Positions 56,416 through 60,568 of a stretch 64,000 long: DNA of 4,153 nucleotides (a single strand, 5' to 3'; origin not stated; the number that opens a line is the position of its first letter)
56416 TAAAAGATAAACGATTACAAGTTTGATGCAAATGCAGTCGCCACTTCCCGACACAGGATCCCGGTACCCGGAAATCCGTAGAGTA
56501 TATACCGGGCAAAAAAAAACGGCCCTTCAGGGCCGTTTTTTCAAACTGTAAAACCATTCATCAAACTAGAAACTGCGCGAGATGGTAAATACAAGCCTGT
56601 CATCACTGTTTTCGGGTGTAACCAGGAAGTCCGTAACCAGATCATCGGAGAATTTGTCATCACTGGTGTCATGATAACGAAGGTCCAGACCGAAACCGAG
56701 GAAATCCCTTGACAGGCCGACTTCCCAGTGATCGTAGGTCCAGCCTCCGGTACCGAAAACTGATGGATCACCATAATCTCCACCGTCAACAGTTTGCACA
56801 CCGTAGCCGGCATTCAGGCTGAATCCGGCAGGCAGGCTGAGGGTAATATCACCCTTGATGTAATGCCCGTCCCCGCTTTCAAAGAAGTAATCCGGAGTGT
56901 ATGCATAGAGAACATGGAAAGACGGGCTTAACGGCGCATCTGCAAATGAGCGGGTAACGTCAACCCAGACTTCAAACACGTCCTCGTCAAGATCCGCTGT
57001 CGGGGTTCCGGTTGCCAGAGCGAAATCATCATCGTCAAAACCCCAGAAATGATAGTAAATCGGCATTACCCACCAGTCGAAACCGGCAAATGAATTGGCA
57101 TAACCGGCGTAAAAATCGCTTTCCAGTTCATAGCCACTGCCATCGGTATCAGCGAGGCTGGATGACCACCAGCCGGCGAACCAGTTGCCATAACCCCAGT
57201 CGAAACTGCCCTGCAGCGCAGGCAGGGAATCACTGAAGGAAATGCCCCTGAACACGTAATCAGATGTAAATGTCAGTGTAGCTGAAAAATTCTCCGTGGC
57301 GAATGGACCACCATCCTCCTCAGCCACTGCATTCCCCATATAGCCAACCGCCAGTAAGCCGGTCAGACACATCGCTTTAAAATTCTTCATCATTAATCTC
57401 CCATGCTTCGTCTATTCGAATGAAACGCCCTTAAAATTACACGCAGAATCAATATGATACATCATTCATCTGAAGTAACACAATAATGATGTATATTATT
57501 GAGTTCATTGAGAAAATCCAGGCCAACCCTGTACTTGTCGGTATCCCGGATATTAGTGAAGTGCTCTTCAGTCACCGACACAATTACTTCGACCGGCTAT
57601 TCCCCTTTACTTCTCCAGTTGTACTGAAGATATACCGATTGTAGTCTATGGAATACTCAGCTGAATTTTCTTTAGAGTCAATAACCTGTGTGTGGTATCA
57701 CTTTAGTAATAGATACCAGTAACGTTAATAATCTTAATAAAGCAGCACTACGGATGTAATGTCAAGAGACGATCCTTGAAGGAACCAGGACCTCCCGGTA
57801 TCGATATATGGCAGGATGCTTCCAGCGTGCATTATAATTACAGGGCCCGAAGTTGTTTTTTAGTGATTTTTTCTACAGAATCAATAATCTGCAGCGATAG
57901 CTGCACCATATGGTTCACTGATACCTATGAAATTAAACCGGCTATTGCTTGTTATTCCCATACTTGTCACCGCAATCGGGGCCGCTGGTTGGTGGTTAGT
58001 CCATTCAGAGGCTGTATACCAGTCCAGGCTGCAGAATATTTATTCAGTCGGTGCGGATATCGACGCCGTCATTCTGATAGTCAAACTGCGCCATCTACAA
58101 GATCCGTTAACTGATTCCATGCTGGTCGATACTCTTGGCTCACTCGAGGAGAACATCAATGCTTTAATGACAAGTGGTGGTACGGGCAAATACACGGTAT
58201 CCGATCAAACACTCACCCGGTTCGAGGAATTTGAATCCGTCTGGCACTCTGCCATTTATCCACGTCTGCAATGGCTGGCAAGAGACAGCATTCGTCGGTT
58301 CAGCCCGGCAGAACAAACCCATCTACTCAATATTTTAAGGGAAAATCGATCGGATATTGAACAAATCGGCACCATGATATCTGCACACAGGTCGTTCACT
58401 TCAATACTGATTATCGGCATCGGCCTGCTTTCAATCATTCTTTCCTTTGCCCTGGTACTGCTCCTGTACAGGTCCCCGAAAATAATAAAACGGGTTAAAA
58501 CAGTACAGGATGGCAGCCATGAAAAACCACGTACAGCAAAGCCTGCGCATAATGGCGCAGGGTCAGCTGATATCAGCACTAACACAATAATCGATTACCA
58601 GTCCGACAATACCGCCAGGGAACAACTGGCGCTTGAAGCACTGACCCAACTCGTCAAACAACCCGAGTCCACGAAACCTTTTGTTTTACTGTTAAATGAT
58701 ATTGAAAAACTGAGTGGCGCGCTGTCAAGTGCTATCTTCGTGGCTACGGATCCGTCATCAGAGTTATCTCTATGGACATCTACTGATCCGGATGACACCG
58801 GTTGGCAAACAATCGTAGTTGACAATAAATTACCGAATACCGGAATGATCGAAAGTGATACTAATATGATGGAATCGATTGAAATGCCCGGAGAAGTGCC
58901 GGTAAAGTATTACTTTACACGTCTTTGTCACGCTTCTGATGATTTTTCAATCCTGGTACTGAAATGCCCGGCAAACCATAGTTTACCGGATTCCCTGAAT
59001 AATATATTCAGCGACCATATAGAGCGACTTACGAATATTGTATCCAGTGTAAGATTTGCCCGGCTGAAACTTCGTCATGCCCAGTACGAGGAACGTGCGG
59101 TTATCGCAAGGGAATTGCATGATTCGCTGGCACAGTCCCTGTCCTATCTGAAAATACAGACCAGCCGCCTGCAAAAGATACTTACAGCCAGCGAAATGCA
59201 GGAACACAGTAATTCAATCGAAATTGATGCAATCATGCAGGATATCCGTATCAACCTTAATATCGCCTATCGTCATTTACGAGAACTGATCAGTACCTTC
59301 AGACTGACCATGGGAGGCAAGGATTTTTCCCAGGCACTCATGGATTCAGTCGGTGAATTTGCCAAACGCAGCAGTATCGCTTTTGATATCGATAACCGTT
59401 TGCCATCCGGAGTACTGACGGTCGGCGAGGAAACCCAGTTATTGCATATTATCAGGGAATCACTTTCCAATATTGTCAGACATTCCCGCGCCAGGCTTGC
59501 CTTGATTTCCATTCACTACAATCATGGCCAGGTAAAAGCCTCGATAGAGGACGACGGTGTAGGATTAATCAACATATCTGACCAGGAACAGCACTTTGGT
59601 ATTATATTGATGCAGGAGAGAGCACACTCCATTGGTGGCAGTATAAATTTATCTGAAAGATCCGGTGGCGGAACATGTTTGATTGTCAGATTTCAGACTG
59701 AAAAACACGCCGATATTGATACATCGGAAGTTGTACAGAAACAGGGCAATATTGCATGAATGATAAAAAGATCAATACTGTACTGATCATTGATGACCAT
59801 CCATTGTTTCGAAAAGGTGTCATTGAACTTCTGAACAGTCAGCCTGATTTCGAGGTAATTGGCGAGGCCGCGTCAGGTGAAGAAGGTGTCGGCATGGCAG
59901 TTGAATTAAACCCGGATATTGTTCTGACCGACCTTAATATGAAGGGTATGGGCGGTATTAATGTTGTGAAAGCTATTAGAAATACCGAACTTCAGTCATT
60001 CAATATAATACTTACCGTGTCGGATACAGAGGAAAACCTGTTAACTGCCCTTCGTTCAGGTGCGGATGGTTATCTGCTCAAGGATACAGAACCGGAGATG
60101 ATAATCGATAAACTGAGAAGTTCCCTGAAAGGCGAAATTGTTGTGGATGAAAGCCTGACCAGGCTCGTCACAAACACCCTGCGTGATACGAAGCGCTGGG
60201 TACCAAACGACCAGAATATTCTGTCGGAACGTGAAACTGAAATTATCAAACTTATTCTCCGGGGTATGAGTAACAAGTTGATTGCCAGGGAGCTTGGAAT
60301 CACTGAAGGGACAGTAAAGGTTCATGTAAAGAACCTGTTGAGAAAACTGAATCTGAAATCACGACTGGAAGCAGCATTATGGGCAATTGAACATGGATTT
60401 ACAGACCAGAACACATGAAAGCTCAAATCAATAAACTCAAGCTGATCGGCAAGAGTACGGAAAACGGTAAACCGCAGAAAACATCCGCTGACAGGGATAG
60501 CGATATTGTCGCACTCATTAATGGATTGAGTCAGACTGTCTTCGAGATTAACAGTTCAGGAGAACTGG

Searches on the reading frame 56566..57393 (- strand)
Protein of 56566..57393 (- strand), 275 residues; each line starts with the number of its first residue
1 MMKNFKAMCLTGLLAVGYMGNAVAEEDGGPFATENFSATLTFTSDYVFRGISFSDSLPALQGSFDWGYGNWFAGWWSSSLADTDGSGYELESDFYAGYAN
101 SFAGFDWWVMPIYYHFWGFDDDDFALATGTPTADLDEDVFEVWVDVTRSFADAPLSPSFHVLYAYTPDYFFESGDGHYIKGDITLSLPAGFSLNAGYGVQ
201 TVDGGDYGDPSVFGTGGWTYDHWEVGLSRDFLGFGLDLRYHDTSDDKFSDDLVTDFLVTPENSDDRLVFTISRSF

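Call 40: search_protein_families(library=pfam, proteins=[window:56566-57393:-])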
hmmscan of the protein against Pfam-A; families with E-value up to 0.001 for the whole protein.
window:56566-57393:- (275 aa): 1 family
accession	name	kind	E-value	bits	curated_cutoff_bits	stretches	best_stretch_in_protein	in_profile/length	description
PF09694.16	Gcw_chp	-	2e-19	71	24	1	33-275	7-230/230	Bacterial protein of unknown function (Gcw_chp)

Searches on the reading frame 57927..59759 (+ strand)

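Call 40: search_protein_families(library=pfam, proteins=[window:57927-59759:+])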
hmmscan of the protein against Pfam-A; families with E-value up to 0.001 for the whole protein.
window:57927-59759:+ (610 aa): 2 families
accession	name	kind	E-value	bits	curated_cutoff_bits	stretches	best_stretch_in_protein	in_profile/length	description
PF07730.19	HisKA_3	-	9.4e-12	45.7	24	1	389-459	1-64/68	Histidine kinase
PF02518.31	HATPase_c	-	2.9e-08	34.5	26.4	1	501-591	2-109/111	Histidine kinase-, DNA gyrase B-, and HSP90-like ATPase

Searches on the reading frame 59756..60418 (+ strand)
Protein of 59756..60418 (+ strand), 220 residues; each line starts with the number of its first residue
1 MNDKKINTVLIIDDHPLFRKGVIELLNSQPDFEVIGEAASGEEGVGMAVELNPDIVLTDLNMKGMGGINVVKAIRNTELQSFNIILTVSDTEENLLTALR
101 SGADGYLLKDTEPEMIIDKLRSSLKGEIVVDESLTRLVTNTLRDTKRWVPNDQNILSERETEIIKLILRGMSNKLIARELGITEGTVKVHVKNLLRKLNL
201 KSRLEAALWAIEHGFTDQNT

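Call 40: search_protein_families(library=pfam, proteins=[window:59756-60418:+])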
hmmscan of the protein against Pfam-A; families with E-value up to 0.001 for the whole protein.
window:59756-60418:+ (220 aa): 6 families
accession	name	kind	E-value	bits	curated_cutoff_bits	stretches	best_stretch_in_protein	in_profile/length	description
PF00072.30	Response_reg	-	1e-24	87.2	30.2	1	9-120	1-110/111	Response regulator receiver domain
PF00196.25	GerE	-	1.9e-20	72.7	23.5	1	155-210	2-57/57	Bacterial regulatory proteins, luxR family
PF08281.18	Sigma70_r4_2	-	1e-06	28.7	25.7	1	156-198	11-54/54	Sigma-70, region 4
PF13412.12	HTH_24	-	1.1e-05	25.4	21.9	1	158-196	3-43/48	Winged helix-turn-helix DNA-binding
PF04545.22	Sigma70_r4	-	2.1e-05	24.4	24.1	1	156-198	5-48/50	Sigma-70, region 4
PF13518.12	HTH_28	-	4.8e-05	23.8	25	1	162-193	4-35/52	Helix-turn-helix domain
